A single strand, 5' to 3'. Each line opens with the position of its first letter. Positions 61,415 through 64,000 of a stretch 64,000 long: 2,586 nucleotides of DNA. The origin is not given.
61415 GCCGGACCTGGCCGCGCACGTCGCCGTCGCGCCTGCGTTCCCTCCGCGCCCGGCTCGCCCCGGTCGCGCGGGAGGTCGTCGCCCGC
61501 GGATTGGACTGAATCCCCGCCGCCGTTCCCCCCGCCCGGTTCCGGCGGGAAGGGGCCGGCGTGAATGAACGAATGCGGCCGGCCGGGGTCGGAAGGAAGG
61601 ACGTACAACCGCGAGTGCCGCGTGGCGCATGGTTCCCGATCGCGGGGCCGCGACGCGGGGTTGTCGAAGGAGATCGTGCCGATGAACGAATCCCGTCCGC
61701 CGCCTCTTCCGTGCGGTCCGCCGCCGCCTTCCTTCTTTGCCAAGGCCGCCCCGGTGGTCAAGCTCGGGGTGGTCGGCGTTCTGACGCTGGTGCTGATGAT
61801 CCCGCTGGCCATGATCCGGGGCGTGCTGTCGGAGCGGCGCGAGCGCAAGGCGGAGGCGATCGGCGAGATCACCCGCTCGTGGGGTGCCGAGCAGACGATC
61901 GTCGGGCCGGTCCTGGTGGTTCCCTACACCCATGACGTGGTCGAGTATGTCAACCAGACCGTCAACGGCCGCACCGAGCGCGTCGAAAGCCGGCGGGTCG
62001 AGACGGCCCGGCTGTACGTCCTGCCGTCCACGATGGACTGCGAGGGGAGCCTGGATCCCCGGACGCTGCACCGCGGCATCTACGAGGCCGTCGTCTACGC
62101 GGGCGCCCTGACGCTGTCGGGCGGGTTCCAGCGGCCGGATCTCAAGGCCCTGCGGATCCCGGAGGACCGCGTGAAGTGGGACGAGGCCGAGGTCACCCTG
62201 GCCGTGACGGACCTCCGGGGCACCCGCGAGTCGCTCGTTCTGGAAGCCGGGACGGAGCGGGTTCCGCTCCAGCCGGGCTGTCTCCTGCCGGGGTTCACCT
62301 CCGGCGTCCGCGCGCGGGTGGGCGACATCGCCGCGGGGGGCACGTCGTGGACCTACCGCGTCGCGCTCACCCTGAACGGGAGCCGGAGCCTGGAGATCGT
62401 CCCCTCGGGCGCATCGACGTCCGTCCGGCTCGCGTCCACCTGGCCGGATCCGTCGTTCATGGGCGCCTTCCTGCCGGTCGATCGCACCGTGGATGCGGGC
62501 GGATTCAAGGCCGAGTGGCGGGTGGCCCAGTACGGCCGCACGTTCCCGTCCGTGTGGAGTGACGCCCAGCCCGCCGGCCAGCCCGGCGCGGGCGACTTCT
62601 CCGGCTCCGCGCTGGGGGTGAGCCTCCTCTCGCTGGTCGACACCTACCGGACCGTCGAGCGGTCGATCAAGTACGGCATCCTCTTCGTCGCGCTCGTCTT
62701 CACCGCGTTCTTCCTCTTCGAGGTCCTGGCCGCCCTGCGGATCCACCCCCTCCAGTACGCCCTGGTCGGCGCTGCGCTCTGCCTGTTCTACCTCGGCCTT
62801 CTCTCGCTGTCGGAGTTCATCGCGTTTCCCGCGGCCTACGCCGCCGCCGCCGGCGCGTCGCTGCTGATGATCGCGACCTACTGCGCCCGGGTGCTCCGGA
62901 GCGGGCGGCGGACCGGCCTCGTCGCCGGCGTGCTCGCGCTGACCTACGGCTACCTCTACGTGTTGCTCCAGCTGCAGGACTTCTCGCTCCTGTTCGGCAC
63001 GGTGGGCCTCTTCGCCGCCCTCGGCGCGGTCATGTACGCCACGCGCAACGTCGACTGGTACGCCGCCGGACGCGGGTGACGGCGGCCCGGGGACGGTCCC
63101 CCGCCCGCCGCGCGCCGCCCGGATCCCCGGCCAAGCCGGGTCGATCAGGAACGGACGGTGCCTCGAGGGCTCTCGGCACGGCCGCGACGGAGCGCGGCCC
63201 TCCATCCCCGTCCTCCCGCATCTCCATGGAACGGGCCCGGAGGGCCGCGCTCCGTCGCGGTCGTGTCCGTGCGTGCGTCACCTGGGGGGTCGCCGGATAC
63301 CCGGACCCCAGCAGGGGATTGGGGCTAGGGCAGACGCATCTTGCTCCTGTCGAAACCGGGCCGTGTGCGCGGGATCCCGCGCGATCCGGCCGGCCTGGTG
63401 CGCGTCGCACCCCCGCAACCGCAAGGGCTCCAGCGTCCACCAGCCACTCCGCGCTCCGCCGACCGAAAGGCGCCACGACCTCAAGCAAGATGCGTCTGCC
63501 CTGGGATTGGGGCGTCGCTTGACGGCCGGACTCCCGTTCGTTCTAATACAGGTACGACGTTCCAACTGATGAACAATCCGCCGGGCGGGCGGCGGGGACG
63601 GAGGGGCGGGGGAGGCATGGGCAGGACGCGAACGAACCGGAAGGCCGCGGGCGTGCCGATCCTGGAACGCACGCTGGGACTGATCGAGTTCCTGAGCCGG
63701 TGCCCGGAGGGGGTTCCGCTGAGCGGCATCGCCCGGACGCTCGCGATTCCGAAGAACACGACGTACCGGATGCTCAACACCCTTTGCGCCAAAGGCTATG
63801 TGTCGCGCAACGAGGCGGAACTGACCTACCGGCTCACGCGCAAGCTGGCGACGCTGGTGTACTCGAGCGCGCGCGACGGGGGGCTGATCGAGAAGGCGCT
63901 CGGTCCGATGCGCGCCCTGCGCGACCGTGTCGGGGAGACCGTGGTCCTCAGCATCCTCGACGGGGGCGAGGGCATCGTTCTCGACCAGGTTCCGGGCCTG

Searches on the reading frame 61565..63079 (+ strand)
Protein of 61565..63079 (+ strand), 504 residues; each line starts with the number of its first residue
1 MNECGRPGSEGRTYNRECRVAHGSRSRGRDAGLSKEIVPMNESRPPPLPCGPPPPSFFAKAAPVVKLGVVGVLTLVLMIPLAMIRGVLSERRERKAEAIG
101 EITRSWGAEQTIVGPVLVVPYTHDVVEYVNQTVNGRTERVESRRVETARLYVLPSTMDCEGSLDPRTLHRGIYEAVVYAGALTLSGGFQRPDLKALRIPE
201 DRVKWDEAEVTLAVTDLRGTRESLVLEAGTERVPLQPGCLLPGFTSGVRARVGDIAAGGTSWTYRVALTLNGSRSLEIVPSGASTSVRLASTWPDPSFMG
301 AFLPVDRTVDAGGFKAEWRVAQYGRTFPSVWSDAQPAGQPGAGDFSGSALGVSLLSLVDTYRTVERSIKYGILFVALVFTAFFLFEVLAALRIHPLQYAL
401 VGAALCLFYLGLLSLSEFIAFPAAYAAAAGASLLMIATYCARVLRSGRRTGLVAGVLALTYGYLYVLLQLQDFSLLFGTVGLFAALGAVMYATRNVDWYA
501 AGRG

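Call 26: search_protein_families(library=pfam, proteins=[window:61565-63079:+])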
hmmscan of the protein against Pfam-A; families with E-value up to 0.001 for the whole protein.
window:61565-63079:+ (504 aa): 1 family
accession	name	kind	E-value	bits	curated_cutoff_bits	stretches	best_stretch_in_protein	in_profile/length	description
PF06123.17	CreD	-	3.3e-141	471.5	23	1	64-499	3-428/428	Inner membrane protein CreD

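Call 28: find_encoding_contigs(protein=window:61565-63079:+, flank=3000, max_places=10)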
Protein window:61565-63079:+ (504 aa): no gene with exactly this product is on record in the collection.

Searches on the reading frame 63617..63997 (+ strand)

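Call 26: search_protein_families(library=pfam, proteins=[window:63617-63997:+])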
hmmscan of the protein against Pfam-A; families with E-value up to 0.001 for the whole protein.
window:63617-63997:+ (127 aa): 4 families
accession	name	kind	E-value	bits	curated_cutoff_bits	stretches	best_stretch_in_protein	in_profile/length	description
PF09339.16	HTH_IclR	-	2.9e-13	49.8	22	1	16-65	2-51/52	IclR helix-turn-helix domain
PF01978.25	TrmB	-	0.0001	22.6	25.6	1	36-68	26-58/68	Sugar-specific transcriptional regulator TrmB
PF12802.13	MarR_2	-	0.00037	21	27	1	21-66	9-54/61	MarR family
PF01614.24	IclR_C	-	0.00054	20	24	1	89-125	8-44/174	Bacterial transcriptional regulator IclR C-terminal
